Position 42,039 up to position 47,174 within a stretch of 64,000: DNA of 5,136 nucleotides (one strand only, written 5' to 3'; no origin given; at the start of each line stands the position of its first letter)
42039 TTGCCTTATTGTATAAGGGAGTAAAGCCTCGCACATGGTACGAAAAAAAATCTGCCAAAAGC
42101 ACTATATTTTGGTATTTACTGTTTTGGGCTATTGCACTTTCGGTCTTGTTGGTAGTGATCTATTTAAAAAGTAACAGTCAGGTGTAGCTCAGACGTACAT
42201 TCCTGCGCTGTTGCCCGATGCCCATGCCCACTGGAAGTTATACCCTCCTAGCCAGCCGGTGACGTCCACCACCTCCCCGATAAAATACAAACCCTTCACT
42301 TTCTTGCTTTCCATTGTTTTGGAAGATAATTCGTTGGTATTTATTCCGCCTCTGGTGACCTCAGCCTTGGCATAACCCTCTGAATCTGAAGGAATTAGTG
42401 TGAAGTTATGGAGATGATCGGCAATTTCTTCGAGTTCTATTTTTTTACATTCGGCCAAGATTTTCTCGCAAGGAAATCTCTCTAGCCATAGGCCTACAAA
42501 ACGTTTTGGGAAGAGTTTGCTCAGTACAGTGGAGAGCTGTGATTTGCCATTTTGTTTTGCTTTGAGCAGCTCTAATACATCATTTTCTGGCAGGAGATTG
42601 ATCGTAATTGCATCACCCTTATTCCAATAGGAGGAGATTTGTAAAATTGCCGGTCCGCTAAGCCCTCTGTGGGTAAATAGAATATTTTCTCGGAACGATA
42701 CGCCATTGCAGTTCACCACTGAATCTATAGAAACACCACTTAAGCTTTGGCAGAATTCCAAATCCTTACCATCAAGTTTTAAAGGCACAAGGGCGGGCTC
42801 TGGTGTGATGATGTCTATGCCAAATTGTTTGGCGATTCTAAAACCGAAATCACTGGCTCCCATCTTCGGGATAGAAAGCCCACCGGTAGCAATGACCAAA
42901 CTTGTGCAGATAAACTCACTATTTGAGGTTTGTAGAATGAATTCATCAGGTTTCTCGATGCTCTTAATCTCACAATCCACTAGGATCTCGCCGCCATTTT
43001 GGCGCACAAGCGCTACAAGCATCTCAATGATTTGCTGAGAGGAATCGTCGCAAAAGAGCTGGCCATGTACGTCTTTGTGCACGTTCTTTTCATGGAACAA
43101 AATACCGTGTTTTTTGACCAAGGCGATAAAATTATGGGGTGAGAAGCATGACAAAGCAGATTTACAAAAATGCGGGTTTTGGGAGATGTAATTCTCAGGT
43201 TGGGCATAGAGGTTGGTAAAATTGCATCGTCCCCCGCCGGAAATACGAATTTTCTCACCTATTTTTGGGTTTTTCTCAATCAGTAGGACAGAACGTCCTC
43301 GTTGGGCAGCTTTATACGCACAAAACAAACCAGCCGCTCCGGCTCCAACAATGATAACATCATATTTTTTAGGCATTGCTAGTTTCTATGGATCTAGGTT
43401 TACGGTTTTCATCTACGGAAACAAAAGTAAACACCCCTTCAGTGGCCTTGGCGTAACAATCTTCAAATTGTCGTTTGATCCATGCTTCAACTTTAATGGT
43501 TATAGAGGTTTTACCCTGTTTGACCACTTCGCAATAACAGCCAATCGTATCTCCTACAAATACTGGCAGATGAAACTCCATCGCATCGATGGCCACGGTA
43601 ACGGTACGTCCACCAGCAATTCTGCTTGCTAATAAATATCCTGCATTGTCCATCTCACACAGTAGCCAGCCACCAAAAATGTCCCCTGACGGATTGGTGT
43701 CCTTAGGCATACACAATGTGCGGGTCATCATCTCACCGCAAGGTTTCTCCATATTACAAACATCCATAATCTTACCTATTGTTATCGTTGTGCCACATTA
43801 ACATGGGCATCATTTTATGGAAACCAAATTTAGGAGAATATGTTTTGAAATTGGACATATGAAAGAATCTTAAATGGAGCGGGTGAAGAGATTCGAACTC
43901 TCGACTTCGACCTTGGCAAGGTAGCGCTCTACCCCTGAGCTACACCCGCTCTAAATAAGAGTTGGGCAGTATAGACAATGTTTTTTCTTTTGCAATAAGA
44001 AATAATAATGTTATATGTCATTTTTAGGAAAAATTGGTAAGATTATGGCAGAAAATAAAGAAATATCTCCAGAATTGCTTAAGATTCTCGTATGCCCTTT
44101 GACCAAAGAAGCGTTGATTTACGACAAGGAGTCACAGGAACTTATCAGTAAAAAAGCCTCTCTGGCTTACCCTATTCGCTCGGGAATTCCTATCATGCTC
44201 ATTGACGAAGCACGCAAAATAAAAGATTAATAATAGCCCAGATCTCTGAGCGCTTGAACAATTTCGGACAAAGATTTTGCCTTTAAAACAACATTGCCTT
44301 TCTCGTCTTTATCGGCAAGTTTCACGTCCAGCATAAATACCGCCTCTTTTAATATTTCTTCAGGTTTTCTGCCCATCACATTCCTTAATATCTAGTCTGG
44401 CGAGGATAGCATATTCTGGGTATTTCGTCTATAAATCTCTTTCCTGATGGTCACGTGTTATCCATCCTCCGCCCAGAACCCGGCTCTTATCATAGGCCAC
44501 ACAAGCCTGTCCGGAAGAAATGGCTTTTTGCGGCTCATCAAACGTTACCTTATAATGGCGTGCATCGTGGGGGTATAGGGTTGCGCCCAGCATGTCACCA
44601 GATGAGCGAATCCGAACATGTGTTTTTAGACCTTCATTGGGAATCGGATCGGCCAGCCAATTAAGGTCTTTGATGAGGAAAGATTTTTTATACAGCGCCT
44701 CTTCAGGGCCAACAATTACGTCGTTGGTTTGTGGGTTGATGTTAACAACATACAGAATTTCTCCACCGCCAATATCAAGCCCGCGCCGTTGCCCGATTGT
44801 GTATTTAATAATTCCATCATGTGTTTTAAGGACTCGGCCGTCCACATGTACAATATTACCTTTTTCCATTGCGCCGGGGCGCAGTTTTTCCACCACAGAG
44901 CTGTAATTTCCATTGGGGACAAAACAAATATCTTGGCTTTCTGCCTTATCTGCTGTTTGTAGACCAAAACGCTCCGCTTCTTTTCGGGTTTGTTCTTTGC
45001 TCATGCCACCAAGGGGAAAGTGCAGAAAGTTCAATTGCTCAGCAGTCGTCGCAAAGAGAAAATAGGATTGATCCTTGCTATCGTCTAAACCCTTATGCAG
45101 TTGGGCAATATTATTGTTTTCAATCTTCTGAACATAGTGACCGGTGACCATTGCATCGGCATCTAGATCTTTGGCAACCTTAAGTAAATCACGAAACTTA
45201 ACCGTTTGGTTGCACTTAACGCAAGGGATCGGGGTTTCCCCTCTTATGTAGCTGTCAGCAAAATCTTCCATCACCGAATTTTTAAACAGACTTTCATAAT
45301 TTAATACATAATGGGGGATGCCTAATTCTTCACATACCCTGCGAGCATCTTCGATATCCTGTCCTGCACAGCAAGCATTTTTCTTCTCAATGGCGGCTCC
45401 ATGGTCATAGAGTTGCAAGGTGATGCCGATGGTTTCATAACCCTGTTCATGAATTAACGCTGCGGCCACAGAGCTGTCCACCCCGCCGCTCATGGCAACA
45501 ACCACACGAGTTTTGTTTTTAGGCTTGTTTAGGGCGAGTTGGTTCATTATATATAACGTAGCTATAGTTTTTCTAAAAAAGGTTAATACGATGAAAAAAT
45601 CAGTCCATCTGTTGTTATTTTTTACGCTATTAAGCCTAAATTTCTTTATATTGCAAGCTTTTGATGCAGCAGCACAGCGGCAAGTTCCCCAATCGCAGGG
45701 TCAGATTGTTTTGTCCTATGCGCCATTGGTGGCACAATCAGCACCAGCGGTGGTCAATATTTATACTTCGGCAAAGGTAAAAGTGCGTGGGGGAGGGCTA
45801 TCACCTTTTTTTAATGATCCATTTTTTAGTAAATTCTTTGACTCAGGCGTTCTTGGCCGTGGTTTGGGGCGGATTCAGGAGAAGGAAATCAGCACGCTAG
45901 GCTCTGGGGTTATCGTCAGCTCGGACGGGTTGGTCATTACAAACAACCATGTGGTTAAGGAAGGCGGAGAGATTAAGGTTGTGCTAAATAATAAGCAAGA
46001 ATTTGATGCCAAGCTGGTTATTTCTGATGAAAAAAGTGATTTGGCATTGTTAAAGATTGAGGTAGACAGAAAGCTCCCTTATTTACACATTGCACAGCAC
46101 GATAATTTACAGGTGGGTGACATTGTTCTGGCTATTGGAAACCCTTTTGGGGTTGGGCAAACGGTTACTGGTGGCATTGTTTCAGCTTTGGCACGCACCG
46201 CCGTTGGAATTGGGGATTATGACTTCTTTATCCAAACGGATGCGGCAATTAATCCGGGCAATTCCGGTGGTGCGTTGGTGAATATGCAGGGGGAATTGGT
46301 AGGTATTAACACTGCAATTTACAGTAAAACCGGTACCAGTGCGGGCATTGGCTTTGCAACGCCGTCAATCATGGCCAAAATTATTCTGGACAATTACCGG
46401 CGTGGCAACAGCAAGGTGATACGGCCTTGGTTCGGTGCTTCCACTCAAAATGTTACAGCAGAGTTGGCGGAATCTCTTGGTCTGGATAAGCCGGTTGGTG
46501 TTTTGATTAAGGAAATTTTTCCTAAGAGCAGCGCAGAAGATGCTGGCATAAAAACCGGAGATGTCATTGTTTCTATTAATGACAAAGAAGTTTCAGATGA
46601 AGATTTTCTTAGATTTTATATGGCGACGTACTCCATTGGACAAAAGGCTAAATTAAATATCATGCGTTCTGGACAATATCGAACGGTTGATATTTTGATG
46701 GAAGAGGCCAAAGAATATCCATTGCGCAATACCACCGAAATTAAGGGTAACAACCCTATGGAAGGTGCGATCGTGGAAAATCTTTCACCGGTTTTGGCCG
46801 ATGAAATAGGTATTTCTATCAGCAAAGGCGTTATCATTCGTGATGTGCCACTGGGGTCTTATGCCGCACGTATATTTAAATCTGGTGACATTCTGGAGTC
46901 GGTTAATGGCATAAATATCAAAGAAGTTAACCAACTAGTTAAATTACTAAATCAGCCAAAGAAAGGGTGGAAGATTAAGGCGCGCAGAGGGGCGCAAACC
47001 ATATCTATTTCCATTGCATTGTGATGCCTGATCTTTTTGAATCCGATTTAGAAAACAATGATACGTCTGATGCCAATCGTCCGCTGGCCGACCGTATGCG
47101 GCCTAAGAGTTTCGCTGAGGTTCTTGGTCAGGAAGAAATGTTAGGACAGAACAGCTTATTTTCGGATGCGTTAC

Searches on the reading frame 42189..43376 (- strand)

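Call 27: search_protein_families(library=pfam, proteins=[window:42189-43376:-], max_evalue=0.001)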
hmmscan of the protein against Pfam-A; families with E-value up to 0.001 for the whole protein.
window:42189-43376:- (395 aa): 12 families
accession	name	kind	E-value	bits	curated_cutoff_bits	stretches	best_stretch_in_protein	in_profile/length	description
PF03486.20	HI0933_like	-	1.5e-89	300.1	50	1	6-393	2-243/244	HI0933-like protein Rossmann domain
PF22780.1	HI0933_like_1st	-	1e-38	133.2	27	1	193-340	1-165/165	HI0933-like protein barrel and H2TH domain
PF01266.30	DAO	-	4.9e-16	59.6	27.9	1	6-40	1-35/353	FAD dependent oxidoreductase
PF00890.30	FAD_binding_2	-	1.4e-14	54.5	20.4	1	6-55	1-50/414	FAD binding domain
PF13738.12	Pyr_redox_3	-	2.7e-11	43.7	30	1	8-44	1-37/305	Pyridine nucleotide-disulphide oxidoreductase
PF13450.12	NAD_binding_8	-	3.3e-09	37.3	21.9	1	9-40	1-32/68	NAD(P)-binding Rossmann-like domain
PF12831.13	FAD_oxidored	-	5e-09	36.4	27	1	6-59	1-52/416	FAD dependent oxidoreductase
PF01134.28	GIDA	-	6.2e-09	35.8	22.1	1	6-37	1-33/391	Glucose inhibited division protein A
PF07992.20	Pyr_redox_2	-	3.2e-08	33.8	26.1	1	5-166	1-109/291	Pyridine nucleotide-disulphide oxidoreductase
PF01946.23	Thi4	-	3.3e-06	27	26.2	1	5-43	18-57/235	Thi4 family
PF00070.33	Pyr_redox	-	0.00053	20.9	22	0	7-40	2-35/82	Pyridine nucleotide-disulphide oxidoreductase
PF01593.30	Amino_oxidase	-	0.00079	19.3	19.8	0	15-92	2-63/443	Flavin containing amine oxidoreductase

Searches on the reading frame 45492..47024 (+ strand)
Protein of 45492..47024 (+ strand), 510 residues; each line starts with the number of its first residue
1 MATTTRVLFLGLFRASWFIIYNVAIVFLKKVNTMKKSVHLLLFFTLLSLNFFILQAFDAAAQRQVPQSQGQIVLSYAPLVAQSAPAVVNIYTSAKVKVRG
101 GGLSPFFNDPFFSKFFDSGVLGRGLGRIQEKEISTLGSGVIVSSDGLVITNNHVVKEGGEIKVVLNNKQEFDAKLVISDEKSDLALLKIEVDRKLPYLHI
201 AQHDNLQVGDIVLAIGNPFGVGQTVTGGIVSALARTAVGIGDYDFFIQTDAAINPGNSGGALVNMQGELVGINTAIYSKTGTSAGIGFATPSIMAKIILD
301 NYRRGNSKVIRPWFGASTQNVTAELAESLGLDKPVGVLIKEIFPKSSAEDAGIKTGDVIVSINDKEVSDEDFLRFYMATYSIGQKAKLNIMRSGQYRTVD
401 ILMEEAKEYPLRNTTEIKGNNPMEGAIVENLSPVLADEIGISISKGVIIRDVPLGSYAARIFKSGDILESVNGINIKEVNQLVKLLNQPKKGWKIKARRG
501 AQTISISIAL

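Call 27: search_protein_families(library=pfam, proteins=[window:45492-47024:+], max_evalue=0.001)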
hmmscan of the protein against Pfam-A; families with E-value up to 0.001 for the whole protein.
window:45492-47024:+ (510 aa): 7 families
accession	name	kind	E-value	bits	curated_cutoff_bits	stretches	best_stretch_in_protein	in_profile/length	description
PF13365.12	Trypsin_2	-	5.1e-33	115.3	27.6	1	137-272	1-144/144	Trypsin-like peptidase domain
PF00089.32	Trypsin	-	1.8e-20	74.1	20.6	1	135-293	25-214/220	Trypsin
PF13180.12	PDZ_2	-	5.9e-17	62.2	27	1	323-401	12-78/80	PDZ domain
PF17820.7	PDZ_6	-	1.2e-16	60.6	27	2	342-377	5-40/54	PDZ domain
PF00595.29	PDZ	-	7.9e-14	52.2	23.2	1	335-390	25-80/81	PDZ domain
PF10459.15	Peptidase_S46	-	5.7e-06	25.7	22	0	136-156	48-68/698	Peptidase S46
PF12812.13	PDZ_1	-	7.8e-06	26.3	28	0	425-488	12-74/78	PDZ-like domain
